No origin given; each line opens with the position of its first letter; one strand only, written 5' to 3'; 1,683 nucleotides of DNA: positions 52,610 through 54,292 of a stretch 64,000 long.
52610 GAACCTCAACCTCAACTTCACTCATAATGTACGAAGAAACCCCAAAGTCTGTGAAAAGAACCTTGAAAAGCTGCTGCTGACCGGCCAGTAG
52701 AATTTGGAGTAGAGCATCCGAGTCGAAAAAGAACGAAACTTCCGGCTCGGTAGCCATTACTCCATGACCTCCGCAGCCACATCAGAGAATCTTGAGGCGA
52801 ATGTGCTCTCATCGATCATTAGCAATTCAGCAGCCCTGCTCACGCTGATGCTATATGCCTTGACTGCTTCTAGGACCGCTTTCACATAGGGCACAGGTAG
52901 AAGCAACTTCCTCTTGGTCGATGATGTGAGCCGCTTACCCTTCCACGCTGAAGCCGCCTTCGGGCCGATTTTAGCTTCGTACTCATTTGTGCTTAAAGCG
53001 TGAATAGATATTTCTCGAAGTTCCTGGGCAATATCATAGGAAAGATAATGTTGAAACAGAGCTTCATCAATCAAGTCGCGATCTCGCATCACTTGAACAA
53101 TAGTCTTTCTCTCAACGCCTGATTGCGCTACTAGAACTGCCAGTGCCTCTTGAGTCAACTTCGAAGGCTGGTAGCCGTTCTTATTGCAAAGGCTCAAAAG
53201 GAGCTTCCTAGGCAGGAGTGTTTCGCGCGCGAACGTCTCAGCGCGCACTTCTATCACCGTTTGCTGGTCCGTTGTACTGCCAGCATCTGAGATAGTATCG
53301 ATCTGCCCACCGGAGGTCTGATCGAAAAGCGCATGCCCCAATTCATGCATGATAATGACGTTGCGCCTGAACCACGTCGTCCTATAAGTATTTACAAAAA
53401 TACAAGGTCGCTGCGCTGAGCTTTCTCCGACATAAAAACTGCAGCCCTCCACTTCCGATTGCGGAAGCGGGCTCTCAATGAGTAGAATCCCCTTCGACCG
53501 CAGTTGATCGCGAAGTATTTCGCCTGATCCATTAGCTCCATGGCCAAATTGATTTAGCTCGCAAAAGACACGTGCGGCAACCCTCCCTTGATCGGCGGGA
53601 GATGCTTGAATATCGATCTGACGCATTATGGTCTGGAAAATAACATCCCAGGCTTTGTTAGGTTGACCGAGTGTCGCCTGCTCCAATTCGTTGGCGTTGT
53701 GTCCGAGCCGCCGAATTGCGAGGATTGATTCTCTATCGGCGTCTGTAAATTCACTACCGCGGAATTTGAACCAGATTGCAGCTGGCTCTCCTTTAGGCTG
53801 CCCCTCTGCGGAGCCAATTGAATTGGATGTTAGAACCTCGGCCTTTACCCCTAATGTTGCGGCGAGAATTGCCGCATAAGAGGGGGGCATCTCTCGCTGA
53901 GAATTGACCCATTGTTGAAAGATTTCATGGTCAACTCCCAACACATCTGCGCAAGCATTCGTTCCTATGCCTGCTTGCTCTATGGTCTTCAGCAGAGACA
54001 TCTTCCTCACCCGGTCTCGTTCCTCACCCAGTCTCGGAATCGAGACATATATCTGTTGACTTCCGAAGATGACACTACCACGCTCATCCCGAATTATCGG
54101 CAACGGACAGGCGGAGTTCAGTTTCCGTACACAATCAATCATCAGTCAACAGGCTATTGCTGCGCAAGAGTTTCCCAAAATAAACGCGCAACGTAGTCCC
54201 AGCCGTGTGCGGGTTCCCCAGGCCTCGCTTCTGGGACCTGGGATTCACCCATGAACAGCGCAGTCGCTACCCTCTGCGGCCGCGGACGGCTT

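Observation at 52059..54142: Low-GC two-gene island between typA and recA: HTH-ImmA/IrrE metallopeptidase translationally coupled to a PIN-like protein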

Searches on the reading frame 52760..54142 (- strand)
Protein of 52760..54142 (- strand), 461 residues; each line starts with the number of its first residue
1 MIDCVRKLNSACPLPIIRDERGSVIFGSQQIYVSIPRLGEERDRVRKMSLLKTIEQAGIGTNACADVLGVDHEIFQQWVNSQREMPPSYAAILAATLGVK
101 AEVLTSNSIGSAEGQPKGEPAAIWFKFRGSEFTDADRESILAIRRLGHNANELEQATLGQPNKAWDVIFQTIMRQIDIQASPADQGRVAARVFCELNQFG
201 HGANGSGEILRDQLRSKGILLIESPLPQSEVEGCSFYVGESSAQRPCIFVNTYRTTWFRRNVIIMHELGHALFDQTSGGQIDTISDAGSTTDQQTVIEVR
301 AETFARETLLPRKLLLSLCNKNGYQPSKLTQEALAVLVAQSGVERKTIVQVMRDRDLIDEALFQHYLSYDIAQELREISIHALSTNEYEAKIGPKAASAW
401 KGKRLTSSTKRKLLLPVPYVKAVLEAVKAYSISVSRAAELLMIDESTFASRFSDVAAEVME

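Call 3: search_protein_families(library=pfam, proteins=[window:52760-54142:-], max_evalue=1)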
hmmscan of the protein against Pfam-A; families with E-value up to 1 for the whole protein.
window:52760-54142:- (461 aa): 4 families
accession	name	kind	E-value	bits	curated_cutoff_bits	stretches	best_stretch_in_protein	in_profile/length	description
PF06114.19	Peptidase_M78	-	3.2e-11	43.5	22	1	216-324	3-101/123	IrrE N-terminal-like domain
PF20432.4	Xre-like-HTH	-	0.0039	17.9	25.8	1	420-451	12-42/63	Antitoxin Xre-like helix-turn-helix domain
PF13398.12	Peptidase_M50B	-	0.0087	16.2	26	1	248-284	10-46/201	Peptidase M50B-like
PF15943.11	YdaS_toxin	-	0.035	14.4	30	1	52-90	3-40/65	Bacterial toxin YdaS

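Call 4: search_protein_families(library=padloc, proteins=[window:52760-54142:-], max_evalue=1)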
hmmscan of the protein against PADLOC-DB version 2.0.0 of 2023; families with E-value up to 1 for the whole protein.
window:52760-54142:- (461 aa): 13 families
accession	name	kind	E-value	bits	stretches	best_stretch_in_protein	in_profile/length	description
PDLC04776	PDC-M69B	-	9.6e-08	30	1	221-370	47-189/272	-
PDLC04141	capP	-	1.1e-07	29.7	1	230-328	42-131/242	capP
PDLC03952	RmrA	-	2.1e-07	28.1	1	213-316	177-270/395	-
PDLC03945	RmrA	-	1.3e-06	25.8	1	214-319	166-260/394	-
PDLC03948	RmrA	-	3.2e-06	24.3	1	199-314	150-255/397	-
PDLC03947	RmrA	-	6.8e-06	23.1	1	214-313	166-255/383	-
PDLC03944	RmrA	-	1.7e-05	22.1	1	214-315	153-248/384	-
PDLC03949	RmrA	-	2.3e-05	21.4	1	59-318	16-234/363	-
PDLC03954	RmrA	-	2.7e-05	21.3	1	217-316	169-258/380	-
PDLC03951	RmrA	-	0.00047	17.2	1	214-314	161-251/400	-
PDLC03950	RmrA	-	0.0009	16.3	1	214-322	155-251/369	-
PDLC03956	RmrA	-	0.0043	14.2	1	217-311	165-249/399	-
PDLC03943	RmrA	-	0.0066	13.6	1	243-336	175-253/370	-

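Call 5: search_protein_families(library=ncbifam, proteins=[window:52760-54142:-], max_evalue=1)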
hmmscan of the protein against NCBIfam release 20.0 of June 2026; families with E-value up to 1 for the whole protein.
window:52760-54142:- (461 aa): 3 families
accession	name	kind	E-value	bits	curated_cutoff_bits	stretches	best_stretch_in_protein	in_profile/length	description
NF052239.1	antitox_spr1629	equivalog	2e-07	30.5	335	1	213-320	165-261/377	spr1629 family repressor/antitoxin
TIGR02607.1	antidote_HigA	equivalog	0.027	14.3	47.7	1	54-103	16-65/81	HigA family addiction module antitoxin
TIGR04338.1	HEXXH_Rv0185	hypoth_equivalog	0.096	12.5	90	1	248-278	95-126/161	TIGR04338 family metallohydrolase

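Call 42: find_homologous_proteins(query=window:52760-54001:-, max_evalue=0.00001)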
Query window:52760-54001:- (414 aa): 78 proteins with E <= 0.00001 among 8000 candidates.
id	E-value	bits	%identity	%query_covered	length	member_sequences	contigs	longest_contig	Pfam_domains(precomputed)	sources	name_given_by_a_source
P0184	1.5e-250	849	93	100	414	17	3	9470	PF06114.20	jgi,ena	jgi:Zn-dependent peptidase ImmA (M78 family)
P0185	9.0e-244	826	90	100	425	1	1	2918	PF06114.20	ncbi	-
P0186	4.0e-242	821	90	100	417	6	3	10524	PF06114.20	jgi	-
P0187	1.1e-211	721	76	100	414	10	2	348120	PF06114.20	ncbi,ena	-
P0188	3.0e-192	657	70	100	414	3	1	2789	PF06114.20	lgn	-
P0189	4.8e-192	656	70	100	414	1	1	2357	PF06114.20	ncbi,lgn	-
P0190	5.4e-191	653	71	100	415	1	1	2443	PF06114.20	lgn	-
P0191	5.0e-188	643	69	100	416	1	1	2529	PF06114.20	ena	-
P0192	1.3e-184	632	68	100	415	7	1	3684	PF06114.20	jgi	-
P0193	2.5e-183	627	68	100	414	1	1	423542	PF06114.20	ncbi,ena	-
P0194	2.9e-182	624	67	100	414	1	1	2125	PF06114.20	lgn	-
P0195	4.9e-182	623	71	95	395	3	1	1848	PF06114.20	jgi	jgi:Zn-dependent peptidase ImmA (M78 family)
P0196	2.0e-181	621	67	100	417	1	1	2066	PF06114.20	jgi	jgi:Zn-dependent peptidase ImmA (M78 family)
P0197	2.7e-180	617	66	100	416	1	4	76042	PF06114.20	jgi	jgi:Zn-dependent peptidase ImmA (M78 family)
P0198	4.6e-176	604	67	100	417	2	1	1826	PF06114.20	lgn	-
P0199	1.4e-175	602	72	91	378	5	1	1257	PF06114.20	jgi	jgi:Zn-dependent peptidase ImmA (M78 family)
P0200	3.8e-166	571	61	100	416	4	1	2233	PF06114.20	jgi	jgi:Zn-dependent peptidase ImmA (M78 family)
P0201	3.3e-161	555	60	97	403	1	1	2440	PF06114.20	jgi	jgi:Zn-dependent peptidase ImmA (M78 family)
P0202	1.3e-159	549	60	100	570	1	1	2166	PF06114.20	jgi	jgi:Zn-dependent peptidase ImmA (M78 family)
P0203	3.9e-159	548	59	100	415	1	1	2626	PF06114.20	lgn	-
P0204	6.3e-159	547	59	100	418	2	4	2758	PF06114.20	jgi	jgi:Zn-dependent peptidase ImmA (M78 family)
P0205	7.3e-159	547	60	100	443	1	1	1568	PF06114.20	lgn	-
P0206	4.5e-154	531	59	100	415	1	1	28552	PF06114.20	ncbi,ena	-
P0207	8.7e-153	527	58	99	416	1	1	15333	PF06114.20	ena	-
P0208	3.9e-149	515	56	99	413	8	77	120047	PF06114.20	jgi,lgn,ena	jgi:Zn-dependent peptidase ImmA (M78 family)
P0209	1.5e-143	496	55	100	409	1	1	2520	PF06114.20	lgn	-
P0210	2.0e-142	493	55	100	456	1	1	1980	PF06114.20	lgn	-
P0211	3.5e-138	479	69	73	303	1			PF06114.20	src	-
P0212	2.1e-137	476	53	100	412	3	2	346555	PF06114.20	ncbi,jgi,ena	jgi:Zn-dependent peptidase ImmA (M78 family)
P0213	6.5e-134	465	53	100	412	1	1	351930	PF06114.20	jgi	jgi:Zn-dependent peptidase ImmA (M78 family)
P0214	7.0e-134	465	51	99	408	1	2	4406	PF06114.20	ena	-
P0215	1.9e-130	453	50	98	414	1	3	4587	PF06114.20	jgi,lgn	jgi:Zn-dependent peptidase ImmA (M78 family)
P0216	2.9e-129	449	52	99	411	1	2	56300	PF06114.20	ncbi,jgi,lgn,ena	ncbi:MAG TPA: ImmA/IrrE family metallo-endopeptidase [Acidobacteriaceae bacterium]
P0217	3.2e-106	374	55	73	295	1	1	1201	PF06114.20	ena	-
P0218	2.1e-103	364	57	72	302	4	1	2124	PF06114.20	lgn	-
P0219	5.4e-102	360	44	99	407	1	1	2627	PF06114.20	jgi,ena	-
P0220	3.0e-98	347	43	99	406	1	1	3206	PF06114.20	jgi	jgi:Zn-dependent peptidase ImmA (M78 family)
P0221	3.7e-97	344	43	97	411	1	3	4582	PF06114.20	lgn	-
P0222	3.4e-94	334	44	98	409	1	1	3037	PF06114.20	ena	-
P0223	6.2e-93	330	43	98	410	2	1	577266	PF06114.20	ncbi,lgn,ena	-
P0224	7.2e-93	330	43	98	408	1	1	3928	PF06114.20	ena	-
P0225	7.4e-93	330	40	98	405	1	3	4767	PF06114.20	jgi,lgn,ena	-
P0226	1.5e-92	329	42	98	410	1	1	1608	PF06114.20,PF13560.13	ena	-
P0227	1.8e-92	328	42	96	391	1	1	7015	PF06114.20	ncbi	ncbi:MAG: ImmA/IrrE family metallo-endopeptidase, partial [Candidatus Acidiferrales bacterium]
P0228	5.4e-92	327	43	98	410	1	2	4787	PF06114.20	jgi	jgi:Zn-dependent peptidase ImmA (M78 family)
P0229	1.1e-91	326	42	98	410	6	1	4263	PF06114.20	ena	-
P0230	3.7e-91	324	42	98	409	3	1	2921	PF06114.20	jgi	jgi:Zn-dependent peptidase ImmA (M78 family)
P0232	8.9e-89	316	42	98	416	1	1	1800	PF06114.20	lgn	-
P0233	2.0e-88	315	41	98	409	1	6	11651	PF06114.20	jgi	jgi:Zn-dependent peptidase ImmA (M78 family)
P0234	8.0e-87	310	40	100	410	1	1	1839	PF06114.20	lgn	-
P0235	2.0e-86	309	40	99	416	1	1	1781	PF06114.20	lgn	-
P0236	4.1e-86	307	42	98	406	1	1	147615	PF06114.20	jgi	jgi:Zn-dependent peptidase ImmA (M78 family)/DNA-binding transcriptional regulator YdaS (Cro superfa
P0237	4.4e-85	304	43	98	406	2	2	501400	PF06114.20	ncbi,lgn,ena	-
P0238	6.6e-85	303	40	98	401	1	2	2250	PF06114.20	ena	-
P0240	1.7e-84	302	43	98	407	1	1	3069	PF06114.20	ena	-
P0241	2.7e-84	301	40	99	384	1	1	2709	PF06114.20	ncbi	-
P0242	6.6e-83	297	38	99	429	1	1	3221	PF06114.20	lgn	-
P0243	1.0e-82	296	44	97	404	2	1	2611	PF06114.20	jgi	jgi:Zn-dependent peptidase ImmA (M78 family)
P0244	1.3e-82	296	43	97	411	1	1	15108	PF06114.20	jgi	jgi:Zn-dependent peptidase ImmA (M78 family)/DNA-binding transcriptional regulator YdaS (Cro superfa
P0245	3.1e-82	295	43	89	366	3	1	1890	PF06114.20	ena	-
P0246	3.5e-82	295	40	99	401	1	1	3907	PF06114.20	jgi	jgi:DNA-binding transcriptional regulator YdaS (Cro superfamily)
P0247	3.0e-81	291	42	99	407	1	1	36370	PF06114.20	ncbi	-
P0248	5.3e-81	291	41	98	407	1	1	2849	PF06114.20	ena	-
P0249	8.0e-81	290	41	98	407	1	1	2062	PF06114.20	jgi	-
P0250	3.1e-80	288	42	99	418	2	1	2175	PF06114.20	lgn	-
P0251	1.4e-79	286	40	98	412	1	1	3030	PF06114.20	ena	-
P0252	3.2e-79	285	41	99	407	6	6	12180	PF06114.20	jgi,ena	jgi:Zn-dependent peptidase ImmA (M78 family)/DNA-binding transcriptional regulator YdaS (Cro superfa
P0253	7.5e-79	284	42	96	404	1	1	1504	PF06114.20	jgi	jgi:Zn-dependent peptidase ImmA (M78 family)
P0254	1.5e-78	283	40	99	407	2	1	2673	PF06114.20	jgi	jgi:Zn-dependent peptidase ImmA (M78 family)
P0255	2.5e-73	265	38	98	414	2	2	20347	PF06114.20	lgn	-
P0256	1.0e-72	263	37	97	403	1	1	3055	PF06114.20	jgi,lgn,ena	-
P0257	4.0e-72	261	38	96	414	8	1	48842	PF06114.20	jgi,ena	-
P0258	2.1e-71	259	39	98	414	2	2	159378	PF06114.20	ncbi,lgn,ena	ncbi:MAG: ImmA/IrrE family metallo-endopeptidase [Terracidiphilus sp.]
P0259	1.7e-69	253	38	96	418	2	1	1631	PF06114.20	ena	-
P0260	9.9e-57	211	33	96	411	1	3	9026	PF06114.20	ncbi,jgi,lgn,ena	ncbi:MAG: ImmA/IrrE family metallo-endopeptidase [Acidobacteriota bacterium]|jgi:Zn-dependent peptid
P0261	6.1e-55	205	44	64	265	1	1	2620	PF06114.20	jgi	jgi:Zn-dependent peptidase ImmA (M78 family)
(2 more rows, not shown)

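Call 57: predict_structure(alignment_id=A3)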
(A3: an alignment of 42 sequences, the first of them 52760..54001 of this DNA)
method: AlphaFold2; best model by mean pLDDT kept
length: 414 residues; sequences in the alignment: 42
mean_pLDDT: 89.6   pTM: 0.90
mean pLDDT of the five models: 89.6, 88.1, 88.1, 87.7, 84.0
residues with pLDDT >= 90: 295; 70-90: 90; 50-70: 13; < 50: 16
segments of 3 or more residues with pLDDT < 50: 61-69, 240-246
pLDDT, mean of each block of 10 residues (from residue 1): 83 90 93 90 92 78 47 81 87 94 95 94 96 95 93 75 92 95 93 89 94 97 90 78 58 95 93 95 97 95 96 98 97 94 92 89 91 96 95 95 90 77
secondary structure, 60 per line:
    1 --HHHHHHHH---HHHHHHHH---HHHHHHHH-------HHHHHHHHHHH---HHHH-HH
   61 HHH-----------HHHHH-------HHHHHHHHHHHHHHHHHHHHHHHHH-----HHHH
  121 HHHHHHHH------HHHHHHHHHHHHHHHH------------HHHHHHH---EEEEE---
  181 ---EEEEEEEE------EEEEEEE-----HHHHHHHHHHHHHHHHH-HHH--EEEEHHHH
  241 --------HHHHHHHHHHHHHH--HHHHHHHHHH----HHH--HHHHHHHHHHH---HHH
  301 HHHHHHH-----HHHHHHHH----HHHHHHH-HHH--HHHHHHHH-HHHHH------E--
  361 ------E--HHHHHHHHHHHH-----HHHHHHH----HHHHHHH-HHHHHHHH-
elements in order: H3-10 H14-21 H25-32 H40-50 H54-57 H59-63 H75-79 H87-111 H117-128 H135-150 H163-169 E173-177 E184-191 E198-204 H210-226 E233-236 H237-240 H249-262 H265-274 H284-294 H298-307 H313-320 H325-331 H338-345 H347-351 H370-381 H387-393 H398-404 H406-413

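Call 62: fold_search(model_id=the predicted structure, library=pdb)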
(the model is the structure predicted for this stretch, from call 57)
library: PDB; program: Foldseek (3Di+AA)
matches with E <= 10: 246; with E <= 0.001: 0
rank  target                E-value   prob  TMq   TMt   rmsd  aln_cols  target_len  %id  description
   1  7t5t                  1.2e-03  1.00  0.29  0.40   6.3       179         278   14  Structure of Thauera sp. K11 CapP (released 2022-09-14)
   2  3dti                  1.8e-02  1.00  0.27  0.43   7.0       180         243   22  Crystal structure of the IRRE protein, a central regulator of DNA damage repair in deinococcaceae (released 2009-02-10)
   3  8sln_A                3.2e-02  1.00  0.28  0.46   6.8       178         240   17  Crystal structure of Deinococcus geothermalis PprI complexed with ssDNA (released 2024-03-13)
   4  3dte                  3.3e-02  1.00  0.27  0.43   7.0       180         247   23  Crystal structure of the IRRE protein, a central regulator of DNA damage repair in deinococcaceae (released 2009-02-10)
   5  6cz6_D                5.7e-01  0.63  0.22  0.27  10.0       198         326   14  Mycobacterium tuberculosis transcriptional regulator (released 2019-04-17)
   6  9wsf_A                7.6e-01  0.10  0.09  0.15  21.1       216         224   11  Crystal structure of Sigma28/FlgM complex from Pseudomonas aeruginosa at 1.95 Angstrom resolution (released 2026-02-25)
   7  9mg8_B                9.5e-01  0.04  0.11  0.12  27.8       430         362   14  Crystal Structure of b-iTHR-110 (released 2025-12-17)
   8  4oio_F                1.0e+00  0.04  0.11  0.12  27.0       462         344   10  Crystal structure of Thermus thermophilus pre-insertion substrate complex for de novo transcription initiation (released 2014-05-07)
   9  1rp3_G                1.1e+00  0.09  0.09  0.15  20.9       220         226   13  Cocrystal structure of the flagellar sigma/anti-sigma complex, Sigma-28/FlgM (released 2004-04-06)
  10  1rp3_A                1.2e+00  0.10  0.09  0.15  22.1       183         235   11  Cocrystal structure of the flagellar sigma/anti-sigma complex, Sigma-28/FlgM (released 2004-04-06)
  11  6jcy_F                1.5e+00  0.10  0.09  0.20  19.8       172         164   11  Mycobacterium tuberculosis RNA polymerase transcription initiation open complex with a chimeric ECF sigma factor sigH/ (released 2019-05-29)
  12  5zx2_F                1.5e+00  0.06  0.08  0.16  20.9       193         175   13  Mycobacterium tuberculosis RNA polymerase transcription initiation complex with ECF sigma factor sigma H and 7nt RNA (released 2019-03-20)
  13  7wb4_E                1.6e+00  0.05  0.10  0.04  23.7       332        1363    9  Cryo-EM structure of the NR subunit from X. laevis NPC (released 2022-03-02)
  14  9iaq_D                1.7e+00  0.57  0.13  0.45  13.5       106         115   11  Arbitrium controls lysis-lysogeny through the activation of a small antirepressor protein in the majority of arbitrium (released 2026-01-14)
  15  6kon_F                1.7e+00  0.06  0.08  0.16  21.1       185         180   12  Mycobacterium tuberculosis initial transcription complex comprising sigma H and 5'-OH RNA of 5 nt (released 2020-03-11)
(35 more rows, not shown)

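Call 72: search_dna_similar(query=window:52760-54001:-, collection=plasmids, mode=protein, max_evalue=0.001, max_rows=30)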
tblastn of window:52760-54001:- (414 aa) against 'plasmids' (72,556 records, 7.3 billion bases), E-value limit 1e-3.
Records with a match: 3; places in all: 3; records where one place covers at least 80% of the query: 0.
Best place of each record, by identity: <60% 3.
By first word of the organism name: Rhodococcus 2; Deinococcus 1.
By predicted mobility (MOB-suite, as given by PLSDB): non-mobilizable 3.
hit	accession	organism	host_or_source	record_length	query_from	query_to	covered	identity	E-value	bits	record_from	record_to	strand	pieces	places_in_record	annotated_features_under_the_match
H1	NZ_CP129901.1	Rhodococcus ruber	soil,bacterial genome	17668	129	321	47%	26.3%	1e-6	59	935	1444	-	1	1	XRE family transcriptional regulator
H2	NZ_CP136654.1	Rhodococcus qingshengii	cell culture,soil from Antarctica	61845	129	302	42%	27.1%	3e-4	50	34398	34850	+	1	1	XRE family transcriptional regulator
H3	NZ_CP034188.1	Deinococcus psychrotolerans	whole organism,R2A medium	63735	167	322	38%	28.8%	4e-5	54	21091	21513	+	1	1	XRE family transcriptional regulator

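Call 73: get_annotated_region(hit=H1, flank=2500)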
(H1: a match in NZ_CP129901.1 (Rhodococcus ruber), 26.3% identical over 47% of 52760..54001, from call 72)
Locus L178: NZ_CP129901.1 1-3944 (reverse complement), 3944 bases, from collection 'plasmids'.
description: Rhodococcus ruber strain Y14 plasmid unnamed2, complete sequence
organism: Rhodococcus ruber (NCBI taxid 1830)
taxonomy: Bacteria; Actinomycetota; Actinomycetes; Mycobacteriales; Nocardiaceae; Rhodococcus; Rhodococcus ruber
host: -; source: soil,bacterial genome; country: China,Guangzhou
typing (MOB-suite, as given by PLSDB): non-mobilizable; replicon rep_cluster_1333
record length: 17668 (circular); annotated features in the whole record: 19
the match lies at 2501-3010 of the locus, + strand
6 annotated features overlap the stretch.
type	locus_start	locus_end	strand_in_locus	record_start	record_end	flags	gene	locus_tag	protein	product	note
CDS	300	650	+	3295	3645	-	-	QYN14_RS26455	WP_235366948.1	hypothetical protein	-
CDS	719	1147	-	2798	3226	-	-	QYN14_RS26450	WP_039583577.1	hypothetical protein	-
CDS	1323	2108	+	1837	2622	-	-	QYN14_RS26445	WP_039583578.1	hypothetical protein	-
CDS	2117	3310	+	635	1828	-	-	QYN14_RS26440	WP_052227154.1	XRE family transcriptional regulator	-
CDS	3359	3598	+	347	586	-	-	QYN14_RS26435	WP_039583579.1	DUF2188 domain-containing protein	-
CDS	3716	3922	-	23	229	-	-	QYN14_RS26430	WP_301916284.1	hypothetical protein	-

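Call 74: get_annotated_region(hit=H3, flank=2500)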
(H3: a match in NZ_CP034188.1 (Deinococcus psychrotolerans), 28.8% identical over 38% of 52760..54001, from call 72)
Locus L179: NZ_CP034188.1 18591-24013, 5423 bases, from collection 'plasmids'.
description: Deinococcus psychrotolerans strain S14-83 plasmid unnamed4, complete sequence
organism: Deinococcus psychrotolerans (NCBI taxid 2489213)
taxonomy: Bacteria; Deinococcota; Deinococci; Deinococcales; Deinococcaceae; Deinococcus; Deinococcus psychrotolerans
host: -; source: whole organism,R2A medium; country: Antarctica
typing (MOB-suite, as given by PLSDB): non-mobilizable
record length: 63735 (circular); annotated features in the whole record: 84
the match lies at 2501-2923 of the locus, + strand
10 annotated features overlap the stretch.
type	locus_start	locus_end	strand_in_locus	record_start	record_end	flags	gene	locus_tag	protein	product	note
CDS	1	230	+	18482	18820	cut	-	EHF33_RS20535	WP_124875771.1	GIY-YIG nuclease family protein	-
CDS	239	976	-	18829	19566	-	-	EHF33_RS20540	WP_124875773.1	hypothetical protein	-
CDS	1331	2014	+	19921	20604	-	-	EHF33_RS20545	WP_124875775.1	hypothetical protein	-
CDS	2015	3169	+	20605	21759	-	-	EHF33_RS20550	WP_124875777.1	XRE family transcriptional regulator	-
CDS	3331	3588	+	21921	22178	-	-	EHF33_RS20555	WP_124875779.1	hypothetical protein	-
CDS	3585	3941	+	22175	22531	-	-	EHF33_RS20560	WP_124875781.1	hypothetical protein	-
CDS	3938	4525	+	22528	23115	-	-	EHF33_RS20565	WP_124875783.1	hypothetical protein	-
CDS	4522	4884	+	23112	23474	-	-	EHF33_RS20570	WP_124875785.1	hypothetical protein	-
CDS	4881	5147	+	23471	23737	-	-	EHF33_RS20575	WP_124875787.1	hypothetical protein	-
CDS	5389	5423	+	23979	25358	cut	-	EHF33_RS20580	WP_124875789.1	hypothetical protein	-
